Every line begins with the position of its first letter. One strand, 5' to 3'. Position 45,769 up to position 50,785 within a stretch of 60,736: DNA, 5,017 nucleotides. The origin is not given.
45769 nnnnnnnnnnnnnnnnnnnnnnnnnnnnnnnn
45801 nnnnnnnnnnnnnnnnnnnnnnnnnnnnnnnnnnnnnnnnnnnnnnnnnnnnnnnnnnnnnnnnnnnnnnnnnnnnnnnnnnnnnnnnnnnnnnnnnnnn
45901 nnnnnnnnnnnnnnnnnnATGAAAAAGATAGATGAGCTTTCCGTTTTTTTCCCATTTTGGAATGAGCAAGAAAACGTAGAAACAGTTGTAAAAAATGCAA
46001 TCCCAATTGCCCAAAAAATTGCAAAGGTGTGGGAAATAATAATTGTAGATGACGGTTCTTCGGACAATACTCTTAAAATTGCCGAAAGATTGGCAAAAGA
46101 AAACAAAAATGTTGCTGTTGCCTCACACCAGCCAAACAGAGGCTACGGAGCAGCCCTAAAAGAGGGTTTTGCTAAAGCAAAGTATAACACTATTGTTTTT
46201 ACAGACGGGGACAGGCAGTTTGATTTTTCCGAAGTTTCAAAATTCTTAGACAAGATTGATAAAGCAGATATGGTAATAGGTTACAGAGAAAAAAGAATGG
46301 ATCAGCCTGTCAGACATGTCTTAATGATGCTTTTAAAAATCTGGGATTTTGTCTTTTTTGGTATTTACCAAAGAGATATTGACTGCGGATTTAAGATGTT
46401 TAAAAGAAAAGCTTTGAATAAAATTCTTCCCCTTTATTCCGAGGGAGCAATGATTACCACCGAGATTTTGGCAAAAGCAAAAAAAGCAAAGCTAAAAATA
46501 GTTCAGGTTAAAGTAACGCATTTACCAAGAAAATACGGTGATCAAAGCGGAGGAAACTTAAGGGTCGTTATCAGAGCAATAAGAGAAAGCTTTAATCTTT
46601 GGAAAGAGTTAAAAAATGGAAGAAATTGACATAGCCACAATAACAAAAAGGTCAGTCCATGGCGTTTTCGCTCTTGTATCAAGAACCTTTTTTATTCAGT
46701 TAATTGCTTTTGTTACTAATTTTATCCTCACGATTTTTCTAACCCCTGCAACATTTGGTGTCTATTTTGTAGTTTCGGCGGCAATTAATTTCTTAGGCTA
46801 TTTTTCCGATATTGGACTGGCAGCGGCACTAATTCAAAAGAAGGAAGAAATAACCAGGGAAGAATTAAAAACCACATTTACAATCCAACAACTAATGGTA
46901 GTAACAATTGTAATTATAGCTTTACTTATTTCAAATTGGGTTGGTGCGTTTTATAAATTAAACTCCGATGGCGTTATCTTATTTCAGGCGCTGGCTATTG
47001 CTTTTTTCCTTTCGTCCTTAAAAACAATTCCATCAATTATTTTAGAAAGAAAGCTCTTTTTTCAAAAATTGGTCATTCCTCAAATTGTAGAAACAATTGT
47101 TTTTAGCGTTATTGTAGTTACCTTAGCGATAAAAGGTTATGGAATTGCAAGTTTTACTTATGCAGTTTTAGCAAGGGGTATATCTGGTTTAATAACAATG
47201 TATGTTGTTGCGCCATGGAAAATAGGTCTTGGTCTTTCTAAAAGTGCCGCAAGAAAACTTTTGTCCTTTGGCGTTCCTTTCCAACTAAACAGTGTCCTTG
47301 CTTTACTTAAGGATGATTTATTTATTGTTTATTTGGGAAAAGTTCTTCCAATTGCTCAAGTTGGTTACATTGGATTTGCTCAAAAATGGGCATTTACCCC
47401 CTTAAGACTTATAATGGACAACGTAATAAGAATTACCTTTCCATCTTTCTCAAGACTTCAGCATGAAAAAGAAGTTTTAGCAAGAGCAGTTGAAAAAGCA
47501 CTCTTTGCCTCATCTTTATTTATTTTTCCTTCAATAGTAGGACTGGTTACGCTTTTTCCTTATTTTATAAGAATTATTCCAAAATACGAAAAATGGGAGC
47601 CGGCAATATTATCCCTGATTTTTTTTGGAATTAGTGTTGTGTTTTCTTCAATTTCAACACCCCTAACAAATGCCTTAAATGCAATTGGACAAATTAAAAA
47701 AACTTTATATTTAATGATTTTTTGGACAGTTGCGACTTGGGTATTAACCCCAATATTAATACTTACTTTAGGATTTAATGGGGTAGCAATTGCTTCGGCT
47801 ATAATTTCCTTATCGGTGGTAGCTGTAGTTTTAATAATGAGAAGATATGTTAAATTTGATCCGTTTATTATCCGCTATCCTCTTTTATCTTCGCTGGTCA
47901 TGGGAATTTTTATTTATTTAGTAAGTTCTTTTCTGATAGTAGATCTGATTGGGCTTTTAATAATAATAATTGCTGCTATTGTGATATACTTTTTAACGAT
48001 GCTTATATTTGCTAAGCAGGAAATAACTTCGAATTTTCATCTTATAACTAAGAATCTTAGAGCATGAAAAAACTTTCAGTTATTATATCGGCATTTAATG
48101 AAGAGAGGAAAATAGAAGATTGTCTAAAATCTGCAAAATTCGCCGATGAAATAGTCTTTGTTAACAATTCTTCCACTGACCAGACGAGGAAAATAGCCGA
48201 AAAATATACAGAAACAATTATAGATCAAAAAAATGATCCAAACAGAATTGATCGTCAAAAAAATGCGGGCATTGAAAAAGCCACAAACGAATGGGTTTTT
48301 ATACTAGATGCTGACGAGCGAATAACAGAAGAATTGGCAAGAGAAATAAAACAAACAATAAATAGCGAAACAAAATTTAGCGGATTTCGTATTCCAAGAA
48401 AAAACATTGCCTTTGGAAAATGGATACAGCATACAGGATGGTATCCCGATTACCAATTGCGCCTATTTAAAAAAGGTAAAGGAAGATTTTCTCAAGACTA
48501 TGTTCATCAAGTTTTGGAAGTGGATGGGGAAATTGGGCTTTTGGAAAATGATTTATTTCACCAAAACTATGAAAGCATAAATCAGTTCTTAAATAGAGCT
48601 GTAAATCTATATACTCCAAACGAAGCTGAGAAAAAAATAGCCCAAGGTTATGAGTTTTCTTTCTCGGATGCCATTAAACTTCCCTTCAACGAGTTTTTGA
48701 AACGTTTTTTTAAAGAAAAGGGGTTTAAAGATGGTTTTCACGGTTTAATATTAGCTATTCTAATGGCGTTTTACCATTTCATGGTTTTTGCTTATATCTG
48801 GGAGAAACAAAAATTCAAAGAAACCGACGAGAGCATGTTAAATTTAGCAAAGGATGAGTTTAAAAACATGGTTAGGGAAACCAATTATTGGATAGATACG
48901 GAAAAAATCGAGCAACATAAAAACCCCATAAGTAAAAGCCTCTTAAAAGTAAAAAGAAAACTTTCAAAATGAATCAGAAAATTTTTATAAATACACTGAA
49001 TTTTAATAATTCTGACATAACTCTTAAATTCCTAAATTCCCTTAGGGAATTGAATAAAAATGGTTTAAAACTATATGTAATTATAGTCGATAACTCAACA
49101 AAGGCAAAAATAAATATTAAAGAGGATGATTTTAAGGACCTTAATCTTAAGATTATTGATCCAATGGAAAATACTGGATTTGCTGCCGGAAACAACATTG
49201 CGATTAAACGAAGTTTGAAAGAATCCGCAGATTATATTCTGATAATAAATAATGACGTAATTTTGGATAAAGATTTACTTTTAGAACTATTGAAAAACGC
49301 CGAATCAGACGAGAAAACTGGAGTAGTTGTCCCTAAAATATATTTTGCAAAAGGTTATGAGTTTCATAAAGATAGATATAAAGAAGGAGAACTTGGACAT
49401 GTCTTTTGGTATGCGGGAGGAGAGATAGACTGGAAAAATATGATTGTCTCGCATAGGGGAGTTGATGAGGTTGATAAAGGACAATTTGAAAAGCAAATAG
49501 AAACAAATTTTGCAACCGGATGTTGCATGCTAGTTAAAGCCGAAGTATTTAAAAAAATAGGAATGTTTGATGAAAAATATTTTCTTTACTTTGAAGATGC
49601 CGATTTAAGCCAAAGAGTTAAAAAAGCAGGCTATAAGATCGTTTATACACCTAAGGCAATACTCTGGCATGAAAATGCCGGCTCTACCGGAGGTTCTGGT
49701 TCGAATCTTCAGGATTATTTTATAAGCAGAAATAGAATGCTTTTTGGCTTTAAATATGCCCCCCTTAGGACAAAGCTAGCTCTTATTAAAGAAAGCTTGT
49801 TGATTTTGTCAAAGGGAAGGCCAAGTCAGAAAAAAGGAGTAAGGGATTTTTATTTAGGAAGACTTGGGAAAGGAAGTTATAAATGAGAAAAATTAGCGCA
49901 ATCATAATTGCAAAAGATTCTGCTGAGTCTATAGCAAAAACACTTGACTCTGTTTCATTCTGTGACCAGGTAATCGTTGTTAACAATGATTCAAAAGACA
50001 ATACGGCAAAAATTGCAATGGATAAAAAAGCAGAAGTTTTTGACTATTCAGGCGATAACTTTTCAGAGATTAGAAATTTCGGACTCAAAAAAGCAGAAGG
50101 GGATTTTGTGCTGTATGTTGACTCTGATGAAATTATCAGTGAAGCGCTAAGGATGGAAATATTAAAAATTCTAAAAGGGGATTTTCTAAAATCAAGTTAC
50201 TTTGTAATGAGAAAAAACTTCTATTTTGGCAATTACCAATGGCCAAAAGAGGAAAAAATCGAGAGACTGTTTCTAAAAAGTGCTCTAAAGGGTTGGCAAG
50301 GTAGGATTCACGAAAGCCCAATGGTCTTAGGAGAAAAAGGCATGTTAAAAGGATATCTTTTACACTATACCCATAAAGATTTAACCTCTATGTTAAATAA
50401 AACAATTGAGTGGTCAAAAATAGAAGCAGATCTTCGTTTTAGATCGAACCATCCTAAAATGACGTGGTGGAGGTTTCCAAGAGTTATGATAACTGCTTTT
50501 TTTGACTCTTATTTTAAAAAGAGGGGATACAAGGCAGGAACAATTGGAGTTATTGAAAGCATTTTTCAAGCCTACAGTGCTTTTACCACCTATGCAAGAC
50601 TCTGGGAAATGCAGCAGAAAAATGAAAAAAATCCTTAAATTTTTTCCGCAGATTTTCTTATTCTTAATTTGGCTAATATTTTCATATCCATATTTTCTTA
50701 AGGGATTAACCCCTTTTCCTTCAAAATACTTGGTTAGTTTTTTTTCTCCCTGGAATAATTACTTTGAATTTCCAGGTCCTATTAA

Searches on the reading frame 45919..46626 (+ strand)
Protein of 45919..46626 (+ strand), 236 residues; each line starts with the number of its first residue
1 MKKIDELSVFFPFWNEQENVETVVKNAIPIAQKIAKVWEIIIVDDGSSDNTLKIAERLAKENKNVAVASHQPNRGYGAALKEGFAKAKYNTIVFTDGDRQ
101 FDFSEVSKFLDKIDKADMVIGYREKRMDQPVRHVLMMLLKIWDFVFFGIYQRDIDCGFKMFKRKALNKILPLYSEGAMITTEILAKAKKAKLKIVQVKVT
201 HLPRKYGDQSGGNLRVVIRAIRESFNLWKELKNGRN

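Call 3: search_protein_families(library=pfam, proteins=[window:45919-46626:+], max_evalue=0.01)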
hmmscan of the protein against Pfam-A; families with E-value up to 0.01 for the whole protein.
window:45919-46626:+ (236 aa): 3 families
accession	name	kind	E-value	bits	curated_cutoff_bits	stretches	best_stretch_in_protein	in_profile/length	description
PF00535.33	Glycos_transf_2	-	2.3e-26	93.1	23.3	1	8-169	1-167/168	Glycosyl transferase family 2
PF10111.15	Glyco_tranf_2_2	-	7.2e-08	32.7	27.3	1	8-111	1-104/276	Glycosyltransferase like family 2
PF13641.12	Glyco_tranf_2_3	-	7.4e-05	23.3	27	1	7-99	3-97/230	Glycosyltransferase like family 2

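Call 12: search_protein_families(library=ncbifam, proteins=[window:45919-46626:+], max_evalue=0.01)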
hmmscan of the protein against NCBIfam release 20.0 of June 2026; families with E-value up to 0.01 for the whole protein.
window:45919-46626:+ (236 aa): 24 families
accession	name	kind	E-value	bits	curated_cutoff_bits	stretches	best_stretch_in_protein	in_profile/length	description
NF007986.1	PRK10714.1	equivalog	7.3e-22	77.8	529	1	2-215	3-214/316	undecaprenyl-phosphate 4-deoxy-4-formamido-L-arabinose transferase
TIGR04182.1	glyco_TIGR04182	equivalog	3e-19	69.5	325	1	7-208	2-197/293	S-layer glycoprotein N-glycosyltransferase AglJ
NF047588.1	GlcsyltransPgfSStrep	equivalog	6e-18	65.1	500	1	7-172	3-170/308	glycosyltransferase PgfS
TIGR03937.1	PgaC_IcaA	equivalog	5.2e-17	61.9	422.3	1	2-109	42-146/407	poly-beta-1,6-N-acetyl-D-glucosamine synthase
NF007482.0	PRK10073.1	equivalog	9e-14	51.2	423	1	2-104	3-101/334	glycosyltransferase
NF041391.1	DPhHxTase_Halo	equivalog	1.7e-12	46.8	375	1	14-201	4-183/213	dolichyl-phosphate hexose transferase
NF047683.1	TeichurnBiosyTuaG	equivalog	3.3e-12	46.6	400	1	4-120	5-118/252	teichuronic acid biosynthesis protein TuaG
NF010496.0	PRK13915.1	equivalog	5.5e-12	45.4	262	1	2-99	28-127/307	glucosyl-3-phosphoglycerate synthase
TIGR04283.1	glyco_like_mftF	equivalog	3.1e-11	43.3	182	1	7-131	1-115/221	TIGR04283 family arsenosugar biosynthesis glycosyltransferase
NF058614.1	PPMAGASynPpgS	equivalog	3.2e-11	43.1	370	1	10-214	5-209/226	polyprenyl-phospho-N-acetylgalactosaminyl synthase PpgS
NF041875.1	EPS_EpsD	equivalog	8e-10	38.6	370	1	7-110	1-101/325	exopolysaccharide biosynthesis glycosyltransferase EpsD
TIGR03965.1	mycofact_glyco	equivalog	2.9e-09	36.3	280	1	4-98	73-164/467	mycofactocin biosynthesis glycosyltransferase MftF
NF053739.1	GlytfEpsEBac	equivalog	7.1e-08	31.8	450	1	8-100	4-94/265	glycosyltransferase EpsE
NF038302.1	EPS_HpsE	equivalog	2.4e-07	30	300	1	6-100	2-98/307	hormogonium polysaccharide biosynthesis glycosyltransferase HpsE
TIGR03469.1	HpnB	hypoth_equivalog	4e-07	29.4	379.25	1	8-120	47-167/386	hopene-associated glycosyltransferase HpnB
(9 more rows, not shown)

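Call 60: search_solved_structures(query=window:45919-46626:+, max_evalue=0.001)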
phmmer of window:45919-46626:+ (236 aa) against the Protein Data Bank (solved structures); distinct sequences matched with E-value up to 0.001: 17.
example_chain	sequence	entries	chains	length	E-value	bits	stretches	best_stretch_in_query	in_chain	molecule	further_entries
9bhc_C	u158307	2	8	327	7.8e-19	71.5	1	4-217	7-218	Undecaprenyl-phosphate 4-deoxy-4-formamido-L-arabinose transferase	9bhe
8vxh_A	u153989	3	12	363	1e-18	71.1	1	4-217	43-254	Undecaprenyl-phosphate 4-deoxy-4-formamido-L-arabinose transferase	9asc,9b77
9hwj_A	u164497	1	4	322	5.4e-17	65.5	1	4-216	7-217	Undecaprenyl-phosphate 4-deoxy-4-formamido-L-arabinose transferase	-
5eke_A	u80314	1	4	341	1.7e-10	44.2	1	6-169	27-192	Uncharacterized glycosyltransferase sll0501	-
5ekp_C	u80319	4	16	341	2.6e-10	43.6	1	6-169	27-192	Uncharacterized glycosyltransferase sll0501 | Glycosyltransferase sll0501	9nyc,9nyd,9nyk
9nye_A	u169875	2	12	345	2.7e-10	43.6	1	6-169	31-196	Glycosyltransferase sll0501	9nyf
5mlz_A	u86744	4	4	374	1.1e-08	38.3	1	6-208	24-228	Dolichol monophosphate mannose synthase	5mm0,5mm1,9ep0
2z87_A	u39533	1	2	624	2.3e-08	37.2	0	2-98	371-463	Chondroitin synthase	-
2z86_A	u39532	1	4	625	2.3e-08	37.2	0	2-98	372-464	Chondroitin synthase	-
3bcv_A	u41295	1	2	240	8.8e-07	32.1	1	3-103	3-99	Putative glycosyltransferase protein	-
5hea_A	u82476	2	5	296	1e-06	31.9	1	8-99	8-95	Putative glycosyltransferase (GalT1)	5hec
8vh7_A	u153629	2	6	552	1.3e-06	31.6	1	34-135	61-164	Heparosan synthase B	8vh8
8viw_A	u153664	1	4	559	1.3e-06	31.5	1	34-135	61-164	Heparosan synthase B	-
6p61_A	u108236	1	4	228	6e-05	26.1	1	1-107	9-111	Glycosyltransferase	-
5tze_C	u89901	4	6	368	0.0004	23.4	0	7-103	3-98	Glycosyl transferase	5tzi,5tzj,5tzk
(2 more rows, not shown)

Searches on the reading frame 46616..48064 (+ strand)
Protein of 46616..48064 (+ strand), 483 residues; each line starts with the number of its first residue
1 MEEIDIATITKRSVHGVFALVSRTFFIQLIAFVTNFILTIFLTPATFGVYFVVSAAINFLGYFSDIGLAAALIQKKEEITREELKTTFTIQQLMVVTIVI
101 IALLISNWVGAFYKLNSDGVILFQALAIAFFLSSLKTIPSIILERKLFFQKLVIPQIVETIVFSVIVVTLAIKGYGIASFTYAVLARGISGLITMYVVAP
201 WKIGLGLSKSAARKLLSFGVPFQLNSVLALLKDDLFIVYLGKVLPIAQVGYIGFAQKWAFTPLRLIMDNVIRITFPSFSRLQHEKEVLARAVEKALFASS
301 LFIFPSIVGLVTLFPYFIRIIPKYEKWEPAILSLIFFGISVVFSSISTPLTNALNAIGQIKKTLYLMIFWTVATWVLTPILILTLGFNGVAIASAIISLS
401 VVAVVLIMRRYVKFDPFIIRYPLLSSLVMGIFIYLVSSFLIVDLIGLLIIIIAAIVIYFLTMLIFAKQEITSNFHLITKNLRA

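Call 4: search_protein_families(library=pfam, proteins=[window:46616-48064:+], max_evalue=0.01)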
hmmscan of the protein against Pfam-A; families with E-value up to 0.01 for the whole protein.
window:46616-48064:+ (483 aa): 2 families
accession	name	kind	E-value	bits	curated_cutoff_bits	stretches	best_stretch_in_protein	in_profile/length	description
PF13440.11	Polysacc_synt_3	-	1.9e-46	159.1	23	1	37-329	1-290/293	Polysaccharide biosynthesis protein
PF01943.22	Polysacc_synt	-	1.3e-20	74.4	28.2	1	14-282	2-274/274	Polysaccharide biosynthesis protein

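Call 12: search_protein_families(library=ncbifam, proteins=[window:46616-48064:+], max_evalue=0.01)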
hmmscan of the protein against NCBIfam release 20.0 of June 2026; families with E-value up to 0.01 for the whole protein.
window:46616-48064:+ (483 aa): 3 families
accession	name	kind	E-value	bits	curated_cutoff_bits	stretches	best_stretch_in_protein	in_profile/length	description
NF007773.0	PRK10459.1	equivalog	7e-30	104.5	273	1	23-473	17-474/492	MOP flippase family protein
NF058658.1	Oglyco_Wzx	exception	3.8e-25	88.9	720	1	13-468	10-466/478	O-glycosylation flippase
NF047674.1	TeichurnBiosyTuaB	equivalog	4.1e-18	65.7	580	1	8-462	3-466/469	teichuronic acid biosynthesis protein TuaB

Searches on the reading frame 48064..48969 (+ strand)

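Call 4: search_protein_families(library=pfam, proteins=[window:48064-48969:+], max_evalue=0.01)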
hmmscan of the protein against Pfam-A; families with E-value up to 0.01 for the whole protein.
window:48064-48969:+ (302 aa): 4 families
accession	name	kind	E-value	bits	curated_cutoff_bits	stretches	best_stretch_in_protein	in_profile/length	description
PF00535.33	Glycos_transf_2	-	2.1e-20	73.8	23.3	1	5-135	1-142/168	Glycosyl transferase family 2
PF13704.12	Glyco_tranf_2_4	-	2e-05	25.4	27.5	1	21-90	11-87/98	Glycosyl transferase family 2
PF10111.15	Glyco_tranf_2_2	-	0.00047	20.2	27.3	1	5-91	1-98/276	Glycosyltransferase like family 2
PF13641.12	Glyco_tranf_2_3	-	0.00091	19.7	27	1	4-90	3-102/230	Glycosyltransferase like family 2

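Call 13: search_protein_families(library=ncbifam, proteins=[window:48064-48969:+], max_evalue=0.01)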
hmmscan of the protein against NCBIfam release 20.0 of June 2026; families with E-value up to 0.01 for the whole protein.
window:48064-48969:+ (302 aa): 12 families
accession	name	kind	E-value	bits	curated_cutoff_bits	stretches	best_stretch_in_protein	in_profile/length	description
TIGR04283.1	glyco_like_mftF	equivalog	2.6e-16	59.9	182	1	4-110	1-109/221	TIGR04283 family arsenosugar biosynthesis glycosyltransferase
NF007482.0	PRK10073.1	equivalog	1.8e-11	43.6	423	1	2-94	6-105/334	glycosyltransferase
TIGR04195.1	S_glycosyl_SunS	equivalog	5.4e-08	32.1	350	1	8-93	63-149/421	SunS family peptide S-glycosyltransferase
TIGR03937.1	PgaC_IcaA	equivalog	3e-06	26.5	422.3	1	2-102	45-153/407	poly-beta-1,6-N-acetyl-D-glucosamine synthase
NF047683.1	TeichurnBiosyTuaG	equivalog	4.4e-06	26.5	400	1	3-105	7-118/252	teichuronic acid biosynthesis protein TuaG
NF050050.1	ProtGlycPglI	equivalog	0.0001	21.8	500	1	1-95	1-104/306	GalNAc(5)-diNAcBac-PP-undecaprenol beta-1,3-glucosyltransferase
NF038302.1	EPS_HpsE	equivalog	0.00017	20.7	300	1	4-90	3-102/307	hormogonium polysaccharide biosynthesis glycosyltransferase HpsE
NF041875.1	EPS_EpsD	equivalog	0.00091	18.7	370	1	4-93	1-98/325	exopolysaccharide biosynthesis glycosyltransferase EpsD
NF010496.0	PRK13915.1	equivalog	0.0011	18.1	262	1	2-62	31-98/307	glucosyl-3-phosphoglycerate synthase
TIGR04182.1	glyco_TIGR04182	equivalog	0.0012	18.3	325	1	5-90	3-88/293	S-layer glycoprotein N-glycosyltransferase AglJ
NF053739.1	GlytfEpsEBac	equivalog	0.0073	15.3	450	0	3-84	2-92/265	glycosyltransferase EpsE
NF041391.1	DPhHxTase_Halo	equivalog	0.0096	14.9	375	0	10-101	3-95/213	dolichyl-phosphate hexose transferase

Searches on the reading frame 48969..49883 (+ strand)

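Call 4: search_protein_families(library=pfam, proteins=[window:48969-49883:+], max_evalue=0.01)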
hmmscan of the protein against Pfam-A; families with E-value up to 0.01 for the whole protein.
window:48969-49883:+ (305 aa): 7 families
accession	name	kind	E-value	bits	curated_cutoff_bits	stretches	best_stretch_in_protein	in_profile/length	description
PF00535.33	Glycos_transf_2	-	2.4e-13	50.8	23.3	1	12-198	7-168/168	Glycosyl transferase family 2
PF13641.12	Glyco_tranf_2_3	-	7.4e-12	46.2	27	1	12-256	10-226/230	Glycosyltransferase like family 2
PF13632.12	Glyco_trans_2_3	-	1.3e-06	28.8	27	1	90-262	2-144/198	Glycosyl transferase family group 2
PF13506.12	Glyco_transf_21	-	3.4e-06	27.1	21.7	1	179-235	99-155/174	Glycosyl transferase family 21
PF02709.20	Glyco_transf_7C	-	0.00011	22.2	23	1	174-229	11-67/78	N-terminal domain of galactosyltransferase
PF13712.12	Glyco_tranf_2_5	-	0.0011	19.2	27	0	62-233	32-186/210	Glycosyltransferase like family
PF03452.20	Anp1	-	0.0027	17.7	28.8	0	66-128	116-174/263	Anp1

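Call 13: search_protein_families(library=ncbifam, proteins=[window:48969-49883:+], max_evalue=0.01)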
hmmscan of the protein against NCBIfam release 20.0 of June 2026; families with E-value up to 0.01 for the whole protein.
window:48969-49883:+ (305 aa): 11 families
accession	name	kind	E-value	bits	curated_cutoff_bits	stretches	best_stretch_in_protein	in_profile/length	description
TIGR01556.1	rhamnosyltran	subfamily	7.1e-21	74.6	200.55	2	24-124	9-112/281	rhamnosyltransferase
NF041875.1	EPS_EpsD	equivalog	4e-11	42.9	370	1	161-236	136-208/325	exopolysaccharide biosynthesis glycosyltransferase EpsD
NF038299.1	EPS_HpsN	equivalog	1.9e-10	40.2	425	1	29-242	25-227/317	hormogonium polysaccharide biosynthesis glycosyltransferase HpsN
TIGR03937.1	PgaC_IcaA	equivalog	4.3e-09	35.8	422.3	2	183-233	201-249/407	poly-beta-1,6-N-acetyl-D-glucosamine synthase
TIGR03965.1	mycofact_glyco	equivalog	4.5e-09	35.7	280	1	182-235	229-281/467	mycofactocin biosynthesis glycosyltransferase MftF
TIGR04283.1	glyco_like_mftF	equivalog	4.1e-05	23.3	182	1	186-231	140-182/221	TIGR04283 family arsenosugar biosynthesis glycosyltransferase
NF050113.1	gal_furan_GlfT1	equivalog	5.2e-05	22.7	330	0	35-120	29-113/290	galactofuranosyltransferase GlfT1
TIGR04242.1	nodulat_NodC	equivalog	0.00096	18.2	550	1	12-120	57-164/395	chitooligosaccharide synthase NodC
TIGR03992.1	Arch_glmU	subfamily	0.0013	17.7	292.1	1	24-112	37-122/393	bifunctional sugar-1-phosphate nucleotidylyltransferase/acetyltransferase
TIGR03469.1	HpnB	hypoth_equivalog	0.0021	17.2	379.25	0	178-225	207-254/386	hopene-associated glycosyltransferase HpnB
TIGR03111.1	glyc2_xrt_Gpos1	hypoth_equivalog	0.0079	15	363.95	0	13-120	58-169/439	TIGR03111 family XrtG-associated glycosyltransferase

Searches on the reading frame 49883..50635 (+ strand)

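Call 4: search_protein_families(library=pfam, proteins=[window:49883-50635:+], max_evalue=0.01)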
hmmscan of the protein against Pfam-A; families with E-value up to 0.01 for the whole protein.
window:49883-50635:+ (251 aa): 3 families
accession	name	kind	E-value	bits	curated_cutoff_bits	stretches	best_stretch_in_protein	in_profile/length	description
PF00535.33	Glycos_transf_2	-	1.2e-11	45.3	23.3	1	5-132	1-141/168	Glycosyl transferase family 2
PF13704.12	Glyco_tranf_2_4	-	0.00047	21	27.5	1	27-85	19-84/98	Glycosyl transferase family 2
PF10111.15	Glyco_tranf_2_2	-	0.0009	19.2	27.3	1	29-98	31-107/276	Glycosyltransferase like family 2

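Call 13: search_protein_families(library=ncbifam, proteins=[window:49883-50635:+], max_evalue=0.01)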
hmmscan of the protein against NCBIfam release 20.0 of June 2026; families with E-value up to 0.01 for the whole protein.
window:49883-50635:+ (251 aa): 9 families
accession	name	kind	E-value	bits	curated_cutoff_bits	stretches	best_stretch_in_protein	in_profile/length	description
TIGR04283.1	glyco_like_mftF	equivalog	3.2e-07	30.2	182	1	4-107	1-107/221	TIGR04283 family arsenosugar biosynthesis glycosyltransferase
NF007482.0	PRK10073.1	equivalog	4.8e-06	25.8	423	1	29-100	37-113/334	glycosyltransferase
NF010496.0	PRK13915.1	equivalog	8.9e-06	25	262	1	2-114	31-155/307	glucosyl-3-phosphoglycerate synthase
TIGR03965.1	mycofact_glyco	equivalog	0.00014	20.9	280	1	3-84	75-166/467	mycofactocin biosynthesis glycosyltransferase MftF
TIGR04182.1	glyco_TIGR04182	equivalog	0.00029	20.3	325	1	9-86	7-86/293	S-layer glycoprotein N-glycosyltransferase AglJ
NF047683.1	TeichurnBiosyTuaG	equivalog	0.0041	16.8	400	1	3-86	7-100/252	teichuronic acid biosynthesis protein TuaG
NF038299.1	EPS_HpsN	equivalog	0.0052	15.8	425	1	26-87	35-96/317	hormogonium polysaccharide biosynthesis glycosyltransferase HpsN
NF050050.1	ProtGlycPglI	equivalog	0.0067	15.8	500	0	2-99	2-111/306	GalNAc(5)-diNAcBac-PP-undecaprenol beta-1,3-glucosyltransferase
TIGR03469.1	HpnB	hypoth_equivalog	0.0083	15.2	379.25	0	3-47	45-94/386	hopene-associated glycosyltransferase HpnB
